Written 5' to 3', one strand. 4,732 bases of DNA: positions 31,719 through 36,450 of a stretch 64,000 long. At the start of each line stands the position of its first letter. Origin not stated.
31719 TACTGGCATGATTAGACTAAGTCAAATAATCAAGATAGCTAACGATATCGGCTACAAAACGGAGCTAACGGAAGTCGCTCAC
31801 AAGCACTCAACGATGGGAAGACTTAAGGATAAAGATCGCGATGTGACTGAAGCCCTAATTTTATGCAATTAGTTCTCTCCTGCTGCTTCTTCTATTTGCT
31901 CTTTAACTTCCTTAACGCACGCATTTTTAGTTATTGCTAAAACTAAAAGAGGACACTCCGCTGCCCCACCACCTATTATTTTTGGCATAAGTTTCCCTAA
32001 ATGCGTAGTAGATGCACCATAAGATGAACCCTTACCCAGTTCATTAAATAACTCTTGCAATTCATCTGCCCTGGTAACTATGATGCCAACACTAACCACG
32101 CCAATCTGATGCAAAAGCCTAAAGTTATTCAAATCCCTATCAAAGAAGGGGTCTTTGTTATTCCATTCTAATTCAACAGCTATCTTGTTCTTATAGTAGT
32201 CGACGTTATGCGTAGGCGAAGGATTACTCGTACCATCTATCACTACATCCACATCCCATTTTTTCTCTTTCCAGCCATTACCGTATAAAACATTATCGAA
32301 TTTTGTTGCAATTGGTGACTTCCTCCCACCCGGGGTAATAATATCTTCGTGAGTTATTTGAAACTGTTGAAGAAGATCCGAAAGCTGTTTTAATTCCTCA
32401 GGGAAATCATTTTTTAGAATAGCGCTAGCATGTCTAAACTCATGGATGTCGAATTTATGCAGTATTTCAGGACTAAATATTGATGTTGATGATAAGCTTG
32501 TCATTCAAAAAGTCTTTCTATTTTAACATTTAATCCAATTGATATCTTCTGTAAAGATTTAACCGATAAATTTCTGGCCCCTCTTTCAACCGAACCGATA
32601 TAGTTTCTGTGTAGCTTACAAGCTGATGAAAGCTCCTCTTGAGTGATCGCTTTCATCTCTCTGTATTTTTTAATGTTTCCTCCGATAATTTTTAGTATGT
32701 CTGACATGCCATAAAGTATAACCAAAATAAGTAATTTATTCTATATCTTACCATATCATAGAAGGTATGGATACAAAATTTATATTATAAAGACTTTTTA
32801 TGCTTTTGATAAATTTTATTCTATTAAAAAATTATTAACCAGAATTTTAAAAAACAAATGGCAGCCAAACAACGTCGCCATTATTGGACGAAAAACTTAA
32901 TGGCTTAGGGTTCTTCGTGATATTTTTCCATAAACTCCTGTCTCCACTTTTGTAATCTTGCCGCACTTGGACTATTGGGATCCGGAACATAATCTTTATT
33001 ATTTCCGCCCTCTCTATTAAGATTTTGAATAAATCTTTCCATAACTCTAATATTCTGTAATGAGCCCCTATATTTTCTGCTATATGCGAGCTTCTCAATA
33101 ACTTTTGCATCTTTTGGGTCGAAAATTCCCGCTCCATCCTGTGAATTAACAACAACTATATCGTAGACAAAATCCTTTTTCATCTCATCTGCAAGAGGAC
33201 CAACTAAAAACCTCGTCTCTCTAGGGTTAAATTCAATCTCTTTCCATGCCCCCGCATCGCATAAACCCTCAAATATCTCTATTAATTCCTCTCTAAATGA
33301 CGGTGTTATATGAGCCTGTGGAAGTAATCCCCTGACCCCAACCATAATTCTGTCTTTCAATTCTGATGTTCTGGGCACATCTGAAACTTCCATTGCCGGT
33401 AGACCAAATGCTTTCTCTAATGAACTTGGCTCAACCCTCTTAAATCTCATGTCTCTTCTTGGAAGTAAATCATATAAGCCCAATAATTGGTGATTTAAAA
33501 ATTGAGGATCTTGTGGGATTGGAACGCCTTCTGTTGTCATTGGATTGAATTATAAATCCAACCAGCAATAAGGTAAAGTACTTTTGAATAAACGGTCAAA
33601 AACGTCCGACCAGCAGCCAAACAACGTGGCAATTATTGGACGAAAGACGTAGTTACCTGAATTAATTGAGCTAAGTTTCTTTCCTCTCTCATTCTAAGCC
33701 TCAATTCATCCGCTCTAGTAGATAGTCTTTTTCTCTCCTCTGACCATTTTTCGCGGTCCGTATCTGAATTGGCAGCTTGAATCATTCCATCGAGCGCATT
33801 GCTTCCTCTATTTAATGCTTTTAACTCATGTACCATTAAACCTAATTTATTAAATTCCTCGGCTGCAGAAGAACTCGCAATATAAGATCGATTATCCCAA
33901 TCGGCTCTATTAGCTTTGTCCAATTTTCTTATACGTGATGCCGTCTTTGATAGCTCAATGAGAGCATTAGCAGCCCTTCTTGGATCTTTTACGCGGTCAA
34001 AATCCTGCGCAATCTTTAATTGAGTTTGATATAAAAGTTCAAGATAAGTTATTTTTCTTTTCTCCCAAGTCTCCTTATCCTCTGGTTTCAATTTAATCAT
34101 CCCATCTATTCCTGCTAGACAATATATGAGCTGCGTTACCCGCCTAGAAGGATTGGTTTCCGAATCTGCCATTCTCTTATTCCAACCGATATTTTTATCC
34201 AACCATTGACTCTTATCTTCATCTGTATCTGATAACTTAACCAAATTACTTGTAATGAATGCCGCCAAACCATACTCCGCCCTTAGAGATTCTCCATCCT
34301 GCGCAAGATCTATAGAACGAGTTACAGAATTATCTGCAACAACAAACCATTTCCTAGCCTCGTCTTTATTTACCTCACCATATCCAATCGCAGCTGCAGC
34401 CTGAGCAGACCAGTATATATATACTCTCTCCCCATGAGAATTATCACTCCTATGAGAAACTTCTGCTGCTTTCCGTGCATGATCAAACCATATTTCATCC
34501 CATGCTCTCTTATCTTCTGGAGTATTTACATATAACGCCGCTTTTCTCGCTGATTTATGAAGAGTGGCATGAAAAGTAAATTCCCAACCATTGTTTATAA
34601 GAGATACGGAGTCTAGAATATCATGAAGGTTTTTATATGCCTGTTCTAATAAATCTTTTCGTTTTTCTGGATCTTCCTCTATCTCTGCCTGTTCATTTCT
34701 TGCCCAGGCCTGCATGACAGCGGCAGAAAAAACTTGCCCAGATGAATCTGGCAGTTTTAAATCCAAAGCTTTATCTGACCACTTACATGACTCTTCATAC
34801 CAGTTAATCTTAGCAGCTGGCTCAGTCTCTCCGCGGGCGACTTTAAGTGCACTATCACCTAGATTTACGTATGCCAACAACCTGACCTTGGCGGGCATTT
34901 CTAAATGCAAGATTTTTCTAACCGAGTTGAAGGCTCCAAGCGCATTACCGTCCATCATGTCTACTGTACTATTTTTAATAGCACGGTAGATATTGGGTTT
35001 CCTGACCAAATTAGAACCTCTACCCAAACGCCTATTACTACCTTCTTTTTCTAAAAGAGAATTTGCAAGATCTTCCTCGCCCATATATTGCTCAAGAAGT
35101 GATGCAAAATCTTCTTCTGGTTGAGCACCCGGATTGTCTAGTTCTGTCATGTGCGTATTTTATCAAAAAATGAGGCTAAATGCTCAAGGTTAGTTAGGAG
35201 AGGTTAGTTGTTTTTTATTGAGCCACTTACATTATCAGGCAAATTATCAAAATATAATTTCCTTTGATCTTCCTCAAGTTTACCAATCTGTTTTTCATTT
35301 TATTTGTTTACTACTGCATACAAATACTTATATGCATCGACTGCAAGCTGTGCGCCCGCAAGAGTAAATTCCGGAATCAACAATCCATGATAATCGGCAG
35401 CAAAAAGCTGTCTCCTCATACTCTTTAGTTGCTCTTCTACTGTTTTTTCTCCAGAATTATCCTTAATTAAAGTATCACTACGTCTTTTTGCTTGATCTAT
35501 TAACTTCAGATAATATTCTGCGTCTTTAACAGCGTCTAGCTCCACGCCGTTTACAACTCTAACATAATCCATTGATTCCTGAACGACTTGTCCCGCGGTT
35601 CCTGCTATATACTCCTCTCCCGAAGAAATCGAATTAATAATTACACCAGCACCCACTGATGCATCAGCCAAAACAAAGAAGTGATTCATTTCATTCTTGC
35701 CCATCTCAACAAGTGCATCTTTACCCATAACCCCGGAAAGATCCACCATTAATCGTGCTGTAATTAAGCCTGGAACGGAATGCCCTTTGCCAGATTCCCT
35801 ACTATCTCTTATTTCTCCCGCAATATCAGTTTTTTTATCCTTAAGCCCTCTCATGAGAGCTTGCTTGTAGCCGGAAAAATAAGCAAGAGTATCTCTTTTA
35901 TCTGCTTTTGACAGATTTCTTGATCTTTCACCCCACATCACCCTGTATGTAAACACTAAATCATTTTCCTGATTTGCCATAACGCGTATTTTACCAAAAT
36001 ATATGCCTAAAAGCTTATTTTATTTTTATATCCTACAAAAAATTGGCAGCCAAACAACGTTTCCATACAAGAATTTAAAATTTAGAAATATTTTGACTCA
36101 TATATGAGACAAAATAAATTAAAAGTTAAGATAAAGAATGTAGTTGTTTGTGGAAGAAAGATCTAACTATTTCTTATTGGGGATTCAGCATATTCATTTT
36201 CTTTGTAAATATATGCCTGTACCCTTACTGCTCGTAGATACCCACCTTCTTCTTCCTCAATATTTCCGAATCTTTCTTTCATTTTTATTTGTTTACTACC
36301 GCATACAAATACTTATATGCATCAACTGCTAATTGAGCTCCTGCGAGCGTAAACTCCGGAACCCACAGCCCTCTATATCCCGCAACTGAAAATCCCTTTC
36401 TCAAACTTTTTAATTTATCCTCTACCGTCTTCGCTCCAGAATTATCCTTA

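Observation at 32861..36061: Recurrent motif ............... at three gene 3' ends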

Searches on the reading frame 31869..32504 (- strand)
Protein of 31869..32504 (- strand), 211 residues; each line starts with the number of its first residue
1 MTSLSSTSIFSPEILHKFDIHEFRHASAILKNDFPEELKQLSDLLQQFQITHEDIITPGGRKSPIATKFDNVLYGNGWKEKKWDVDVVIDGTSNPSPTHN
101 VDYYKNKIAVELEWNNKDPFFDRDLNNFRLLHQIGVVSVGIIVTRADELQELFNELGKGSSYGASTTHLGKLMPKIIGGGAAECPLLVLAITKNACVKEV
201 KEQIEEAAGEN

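Call 9: search_protein_families(library=pfam, proteins=[window:31869-32504:-], max_evalue=0.01)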
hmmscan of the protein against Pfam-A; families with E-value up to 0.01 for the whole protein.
window:31869-32504:- (211 aa): 1 family
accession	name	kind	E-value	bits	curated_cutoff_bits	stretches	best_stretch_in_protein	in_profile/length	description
PF09195.17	Endonuc-BglII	-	7.1e-38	130.3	26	1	25-191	1-162/163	Restriction endonuclease BglII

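Call 62: find_encoding_contigs(protein=window:31872-32504:-, flank=6000, max_places=6)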
Protein window:31872-32504:- (211 aa): 2 contigs read that carry it; 1 place shown.
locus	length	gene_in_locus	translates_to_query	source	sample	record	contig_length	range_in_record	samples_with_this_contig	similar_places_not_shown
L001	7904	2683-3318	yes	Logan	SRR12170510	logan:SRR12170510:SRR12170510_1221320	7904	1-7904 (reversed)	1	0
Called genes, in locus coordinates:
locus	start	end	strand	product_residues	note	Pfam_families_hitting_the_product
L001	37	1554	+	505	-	-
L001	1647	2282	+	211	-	-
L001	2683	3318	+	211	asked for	PF09195:Endonuc-BglII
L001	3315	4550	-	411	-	PF02086:MethyltransfD12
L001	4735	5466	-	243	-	PF03848:TehB, PF05175:MTS, PF05401:NodS, PF02353:CMAS, PF06325:PrmA, PF07021:MetW, PF13489:Methyltransf_23, PF13649:Methyltransf_25, +10 more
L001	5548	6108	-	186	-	-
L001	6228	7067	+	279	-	PF04471:Mrr_cat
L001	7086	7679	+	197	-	-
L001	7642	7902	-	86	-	?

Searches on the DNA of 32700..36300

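Call 61: search_rna_families(source=window, start=32700, end=36300, threshold=evalue, max_evalue=10)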
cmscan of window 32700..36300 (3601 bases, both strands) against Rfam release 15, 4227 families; matches with E-value up to 10: 1.
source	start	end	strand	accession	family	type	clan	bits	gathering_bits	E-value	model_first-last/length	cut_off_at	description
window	35658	35719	-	RF00266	snoZ17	Gene; snRNA; snoRNA; CD-box;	CL00053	23.1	44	0.54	1-71/71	no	Small nucleolar RNA Z17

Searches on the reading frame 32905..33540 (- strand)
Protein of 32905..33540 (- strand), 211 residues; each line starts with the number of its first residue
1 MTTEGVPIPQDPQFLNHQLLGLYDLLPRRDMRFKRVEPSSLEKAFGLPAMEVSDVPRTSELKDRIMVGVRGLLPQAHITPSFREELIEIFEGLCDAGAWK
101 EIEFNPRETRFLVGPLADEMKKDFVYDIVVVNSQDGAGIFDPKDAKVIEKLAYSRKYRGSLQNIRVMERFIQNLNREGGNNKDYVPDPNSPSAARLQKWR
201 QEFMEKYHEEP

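Call 8: search_protein_families(library=pfam, proteins=[window:32905-33540:-], max_evalue=0.1)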
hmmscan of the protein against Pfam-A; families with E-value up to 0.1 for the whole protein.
window:32905-33540:- (211 aa): 0 families

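Call 21: find_homologous_proteins(query=window:32908-33540:-)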
Query window:32908-33540:- (211 aa): 3 proteins with E <= 0.001 among 85 candidates.
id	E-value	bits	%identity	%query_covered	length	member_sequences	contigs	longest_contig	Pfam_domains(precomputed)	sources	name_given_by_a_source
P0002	2.6e-138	476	100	100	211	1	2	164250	-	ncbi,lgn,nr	ncbi:MAG TPA: hypothetical protein VG917_04480 [Patescibacteria group bacterium]|nr:hypothetical pro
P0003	1.5e-71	258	59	99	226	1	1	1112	-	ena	-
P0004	1.4e-61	226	52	96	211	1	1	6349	-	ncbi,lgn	-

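Call 22: find_encoding_contigs(protein=P0004, flank=10000)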
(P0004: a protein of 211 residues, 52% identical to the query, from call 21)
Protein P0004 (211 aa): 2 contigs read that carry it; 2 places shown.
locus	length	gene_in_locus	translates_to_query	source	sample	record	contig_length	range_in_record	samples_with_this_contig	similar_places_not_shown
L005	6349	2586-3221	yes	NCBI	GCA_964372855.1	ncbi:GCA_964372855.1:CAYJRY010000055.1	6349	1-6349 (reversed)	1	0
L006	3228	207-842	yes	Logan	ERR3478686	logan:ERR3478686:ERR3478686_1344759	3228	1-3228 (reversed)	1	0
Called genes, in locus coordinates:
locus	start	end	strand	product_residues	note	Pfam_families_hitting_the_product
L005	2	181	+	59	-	?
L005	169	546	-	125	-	-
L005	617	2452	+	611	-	PF00009:GTP_EFTU, PF01926:MMR_HSR1 (faint), PF22042:EF-G_D2 (weak), PF03144:GTP_EFTU_D2 (weak), PF00679:EFG_C, PF21018:BipA_C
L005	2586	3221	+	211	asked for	-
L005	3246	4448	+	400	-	PF05496:RuvB_N, PF13173:AAA_14 (weak), PF00004:AAA, PF07728:AAA_5, PF16193:AAA_assoc_2, PF12002:MgsA_C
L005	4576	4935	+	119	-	-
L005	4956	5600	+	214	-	PF01694:Rhomboid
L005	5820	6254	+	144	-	PF03479:PCC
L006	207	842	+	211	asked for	-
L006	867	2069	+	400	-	PF05496:RuvB_N, PF13173:AAA_14 (weak), PF00004:AAA, PF07728:AAA_5, PF16193:AAA_assoc_2, PF12002:MgsA_C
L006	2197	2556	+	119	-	-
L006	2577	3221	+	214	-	PF01694:Rhomboid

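Call 23: find_encoding_contigs(protein=P0003, flank=10000)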
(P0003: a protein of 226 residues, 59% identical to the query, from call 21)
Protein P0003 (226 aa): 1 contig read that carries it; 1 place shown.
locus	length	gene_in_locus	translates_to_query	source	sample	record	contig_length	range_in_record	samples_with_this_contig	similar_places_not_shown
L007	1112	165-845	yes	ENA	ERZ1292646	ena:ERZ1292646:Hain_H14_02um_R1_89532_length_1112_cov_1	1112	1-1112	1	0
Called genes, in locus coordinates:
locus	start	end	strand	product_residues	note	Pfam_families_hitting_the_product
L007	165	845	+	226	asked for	-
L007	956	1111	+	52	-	?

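Call 41: search_protein_families(library=padloc, proteins=[window:32905-33540:-], max_evalue=0.1)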
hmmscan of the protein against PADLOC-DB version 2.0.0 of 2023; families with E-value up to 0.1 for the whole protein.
window:32905-33540:- (211 aa): 0 families

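Call 42: search_protein_families(library=phrogs, proteins=[window:32905-33540:-], max_evalue=0.1)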
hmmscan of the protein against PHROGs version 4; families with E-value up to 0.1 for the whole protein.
window:32905-33540:- (211 aa): 0 families

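Call 56: search_protein_representatives(alignment_id=A2)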
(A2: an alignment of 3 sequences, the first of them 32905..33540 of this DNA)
Query: 3 sequences, 212 profile positions. Proteins with E-value up to 0.001 (for the whole library): 45; up to 1e-10: 8; up to 1e-30: 3. The best 45 are listed.
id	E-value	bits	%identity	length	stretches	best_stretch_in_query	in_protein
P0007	2.0e-78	278.9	-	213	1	3-212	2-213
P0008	2.7e-67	242.5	-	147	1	66-212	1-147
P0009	8.2e-39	149.4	-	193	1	7-209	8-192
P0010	9.7e-29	116.5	-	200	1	8-212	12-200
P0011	3.5e-23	98.3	-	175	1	106-212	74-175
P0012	2.5e-20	89.0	-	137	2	7-101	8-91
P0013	6.4e-15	71.3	-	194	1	58-212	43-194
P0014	2.2e-12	63.1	-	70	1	148-212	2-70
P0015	4.6e-10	55.5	-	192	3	13-95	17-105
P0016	8.6e-10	54.6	-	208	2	122-212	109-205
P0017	2.8e-08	49.6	-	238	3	9-108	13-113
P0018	3.7e-07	46.0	-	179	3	3-91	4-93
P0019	5.5e-07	45.4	-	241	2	11-167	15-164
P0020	6.3e-07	45.2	-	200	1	10-212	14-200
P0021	8.4e-07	44.8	-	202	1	11-212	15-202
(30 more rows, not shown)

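Call 58: search_protein_families(library=pfam, alignment_id=A3, max_evalue=0.01)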
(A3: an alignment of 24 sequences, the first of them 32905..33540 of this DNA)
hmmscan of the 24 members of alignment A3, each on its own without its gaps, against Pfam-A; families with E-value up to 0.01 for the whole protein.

A. member 1, window:32905-33540:- (211 aa): 0 families

B. families by the number of members that match (of 24 scanned): 2 families
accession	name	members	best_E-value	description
PF09190.17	DALR_2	1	0.0074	DALR domain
PF02090.21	SPAM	1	0.0075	Salmonella surface presentation of antigen gene type M protein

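Call 59: search_solved_structures(query=A3, max_evalue=1)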
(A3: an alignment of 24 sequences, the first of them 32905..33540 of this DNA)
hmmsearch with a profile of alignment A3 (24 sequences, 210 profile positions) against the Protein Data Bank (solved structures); distinct sequences matched with E-value up to 1: 3.
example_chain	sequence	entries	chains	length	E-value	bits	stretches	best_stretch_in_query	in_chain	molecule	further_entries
4v5i_AS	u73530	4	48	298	0.87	12.4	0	69-126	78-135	ORF15 | Distal tail protein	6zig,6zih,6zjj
2x53_S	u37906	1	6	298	0.87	12.4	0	69-126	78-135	ORF15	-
2wzp_P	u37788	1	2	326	0.97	12.3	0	69-126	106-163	LACTOCOCCAL PHAGE P2 ORF15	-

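Call 63: search_protein_families(library=ncbifam, proteins=[window:32905-33540:-], max_evalue=0.1)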
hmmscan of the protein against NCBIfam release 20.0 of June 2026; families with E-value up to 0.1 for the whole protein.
window:32905-33540:- (211 aa): 0 families
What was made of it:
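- Tried and rejected: Pfam, PADLOC, PHROGs, NCBIfam and PDB gave no credible hit (calls 8, 41, 42, 58, 59, 63).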

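Call 74: predict_structure(alignment_id=A2)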
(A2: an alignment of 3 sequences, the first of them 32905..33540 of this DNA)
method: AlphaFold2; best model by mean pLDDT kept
length: 211 residues; sequences in the alignment: 3
mean_pLDDT: 43.7   pTM: 0.34
mean pLDDT of the five models: 43.7, 39.7, 37.3, 37.0, 36.5
residues with pLDDT >= 90: 0; 70-90: 3; 50-70: 61; < 50: 147
segments of 3 or more residues with pLDDT < 50: 1-9, 11-13, 24-38, 47-57, 96-187, 191-193, 207-211
pLDDT, mean of each block of 10 residues (from residue 1): 38 51 46 44 47 47 65 61 59 48 30 31 32 37 43 38 34 33 42 48 46 38
secondary structure, 60 per line:
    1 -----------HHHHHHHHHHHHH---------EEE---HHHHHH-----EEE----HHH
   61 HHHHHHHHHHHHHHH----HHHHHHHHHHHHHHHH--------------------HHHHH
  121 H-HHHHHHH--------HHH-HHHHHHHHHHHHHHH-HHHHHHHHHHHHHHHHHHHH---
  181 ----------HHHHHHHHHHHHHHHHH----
elements in order: H12-24 E34-36 H40-45 E51-53 H58-75 H80-95 H116-121 H123-129 H142-156 H158-177 H191-207
